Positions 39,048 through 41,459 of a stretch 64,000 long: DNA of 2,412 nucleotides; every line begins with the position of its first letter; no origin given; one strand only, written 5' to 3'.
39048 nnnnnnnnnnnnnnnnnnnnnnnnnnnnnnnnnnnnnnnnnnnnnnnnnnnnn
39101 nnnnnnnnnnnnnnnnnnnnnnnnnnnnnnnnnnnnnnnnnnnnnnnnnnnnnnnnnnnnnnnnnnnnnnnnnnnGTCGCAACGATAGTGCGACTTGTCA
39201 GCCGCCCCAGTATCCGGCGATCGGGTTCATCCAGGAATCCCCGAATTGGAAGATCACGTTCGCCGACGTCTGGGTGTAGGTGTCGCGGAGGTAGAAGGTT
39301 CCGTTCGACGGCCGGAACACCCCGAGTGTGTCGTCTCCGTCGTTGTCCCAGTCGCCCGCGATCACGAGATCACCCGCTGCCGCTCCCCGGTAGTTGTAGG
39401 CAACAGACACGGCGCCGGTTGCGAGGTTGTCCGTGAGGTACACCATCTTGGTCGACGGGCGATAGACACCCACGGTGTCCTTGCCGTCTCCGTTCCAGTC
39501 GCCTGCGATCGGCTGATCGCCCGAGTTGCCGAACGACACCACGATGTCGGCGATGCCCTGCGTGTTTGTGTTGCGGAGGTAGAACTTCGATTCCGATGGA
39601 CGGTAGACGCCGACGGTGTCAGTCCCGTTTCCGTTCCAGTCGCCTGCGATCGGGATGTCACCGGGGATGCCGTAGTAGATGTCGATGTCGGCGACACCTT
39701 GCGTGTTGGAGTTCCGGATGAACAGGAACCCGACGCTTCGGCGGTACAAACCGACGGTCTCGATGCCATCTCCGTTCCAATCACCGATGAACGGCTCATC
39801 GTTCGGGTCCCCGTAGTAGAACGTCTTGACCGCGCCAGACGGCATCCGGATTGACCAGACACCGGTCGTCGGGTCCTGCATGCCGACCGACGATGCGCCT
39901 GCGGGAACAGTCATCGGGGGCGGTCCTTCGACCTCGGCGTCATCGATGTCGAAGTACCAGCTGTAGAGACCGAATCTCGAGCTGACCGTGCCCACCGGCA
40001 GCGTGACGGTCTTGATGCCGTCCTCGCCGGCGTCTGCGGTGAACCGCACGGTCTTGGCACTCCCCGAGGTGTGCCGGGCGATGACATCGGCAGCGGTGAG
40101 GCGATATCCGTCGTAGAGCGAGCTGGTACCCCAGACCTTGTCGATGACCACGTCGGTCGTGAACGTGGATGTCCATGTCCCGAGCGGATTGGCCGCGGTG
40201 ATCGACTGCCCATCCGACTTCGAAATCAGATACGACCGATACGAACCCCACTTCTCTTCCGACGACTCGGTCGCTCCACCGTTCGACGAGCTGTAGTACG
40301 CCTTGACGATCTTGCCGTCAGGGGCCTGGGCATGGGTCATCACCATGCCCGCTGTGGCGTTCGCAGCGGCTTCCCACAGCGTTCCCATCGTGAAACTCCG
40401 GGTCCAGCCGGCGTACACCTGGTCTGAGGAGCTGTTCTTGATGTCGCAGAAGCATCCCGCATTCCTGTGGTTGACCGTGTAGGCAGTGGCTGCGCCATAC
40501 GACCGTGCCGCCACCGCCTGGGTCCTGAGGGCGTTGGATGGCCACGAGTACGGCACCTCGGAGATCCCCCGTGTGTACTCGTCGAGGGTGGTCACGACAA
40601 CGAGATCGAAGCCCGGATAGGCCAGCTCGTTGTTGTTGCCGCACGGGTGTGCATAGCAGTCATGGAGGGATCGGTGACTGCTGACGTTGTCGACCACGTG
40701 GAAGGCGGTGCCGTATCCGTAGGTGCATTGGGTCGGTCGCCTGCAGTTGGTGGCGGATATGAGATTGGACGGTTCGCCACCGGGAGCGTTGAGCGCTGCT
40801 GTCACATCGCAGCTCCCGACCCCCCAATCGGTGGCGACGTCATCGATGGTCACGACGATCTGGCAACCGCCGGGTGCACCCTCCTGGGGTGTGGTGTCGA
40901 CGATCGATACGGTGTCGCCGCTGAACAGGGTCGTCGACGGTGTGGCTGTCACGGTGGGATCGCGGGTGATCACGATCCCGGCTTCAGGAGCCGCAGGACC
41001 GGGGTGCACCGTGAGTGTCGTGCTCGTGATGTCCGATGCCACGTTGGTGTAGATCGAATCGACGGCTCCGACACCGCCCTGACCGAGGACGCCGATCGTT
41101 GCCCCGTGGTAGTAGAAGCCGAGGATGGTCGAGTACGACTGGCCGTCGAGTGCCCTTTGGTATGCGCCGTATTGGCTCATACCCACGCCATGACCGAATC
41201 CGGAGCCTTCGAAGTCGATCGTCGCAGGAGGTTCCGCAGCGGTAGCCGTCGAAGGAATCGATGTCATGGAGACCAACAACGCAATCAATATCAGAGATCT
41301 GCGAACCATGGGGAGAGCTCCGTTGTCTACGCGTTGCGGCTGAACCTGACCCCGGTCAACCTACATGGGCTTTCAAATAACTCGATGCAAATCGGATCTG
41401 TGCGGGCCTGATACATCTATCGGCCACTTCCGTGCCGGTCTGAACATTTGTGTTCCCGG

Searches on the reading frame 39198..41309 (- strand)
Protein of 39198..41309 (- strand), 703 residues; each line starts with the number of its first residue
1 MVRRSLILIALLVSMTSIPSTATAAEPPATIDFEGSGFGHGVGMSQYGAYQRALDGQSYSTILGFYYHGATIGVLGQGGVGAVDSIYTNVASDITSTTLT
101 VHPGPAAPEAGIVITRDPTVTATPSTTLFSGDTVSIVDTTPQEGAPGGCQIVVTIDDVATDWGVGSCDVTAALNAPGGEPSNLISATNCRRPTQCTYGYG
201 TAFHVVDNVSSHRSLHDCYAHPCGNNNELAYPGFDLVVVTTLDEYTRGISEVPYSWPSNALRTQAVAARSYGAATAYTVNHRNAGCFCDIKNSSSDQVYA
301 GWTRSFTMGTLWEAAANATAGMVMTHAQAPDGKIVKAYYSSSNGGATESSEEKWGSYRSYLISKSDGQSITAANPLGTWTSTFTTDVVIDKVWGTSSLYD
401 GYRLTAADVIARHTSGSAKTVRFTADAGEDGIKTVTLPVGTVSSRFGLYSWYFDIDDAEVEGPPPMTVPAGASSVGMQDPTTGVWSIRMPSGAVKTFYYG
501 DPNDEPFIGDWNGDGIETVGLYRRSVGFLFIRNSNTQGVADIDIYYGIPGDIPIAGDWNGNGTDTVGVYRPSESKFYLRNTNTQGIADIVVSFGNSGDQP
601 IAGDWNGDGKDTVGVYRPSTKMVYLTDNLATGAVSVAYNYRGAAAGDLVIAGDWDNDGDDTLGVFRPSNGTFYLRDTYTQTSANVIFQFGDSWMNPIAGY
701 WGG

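Call 3: search_protein_families(library=pfam, proteins=[window:39198-41309:-], max_evalue=0.01)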
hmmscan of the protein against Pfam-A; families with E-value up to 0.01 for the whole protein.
window:39198-41309:- (703 aa): 1 family
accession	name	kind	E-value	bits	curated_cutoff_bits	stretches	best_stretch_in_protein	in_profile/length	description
PF08486.15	SpoIID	-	2.5e-12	47.7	23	1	235-326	6-97/97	Stage II sporulation protein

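Call 4: search_protein_families(library=ncbifam, proteins=[window:39198-41309:-], max_evalue=0.01)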
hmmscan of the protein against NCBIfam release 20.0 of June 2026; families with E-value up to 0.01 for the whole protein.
window:39198-41309:- (703 aa): 2 families
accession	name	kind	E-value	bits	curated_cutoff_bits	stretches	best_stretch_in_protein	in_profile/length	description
TIGR02669.1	SpoIID_LytB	domain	8.4e-42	144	83.3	2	237-372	3-126/270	SpoIID/LytB domain-containing protein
TIGR02870.1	spore_II_D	equivalog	3.5e-25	88.8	234.75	2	30-72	293-335/338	stage II sporulation protein D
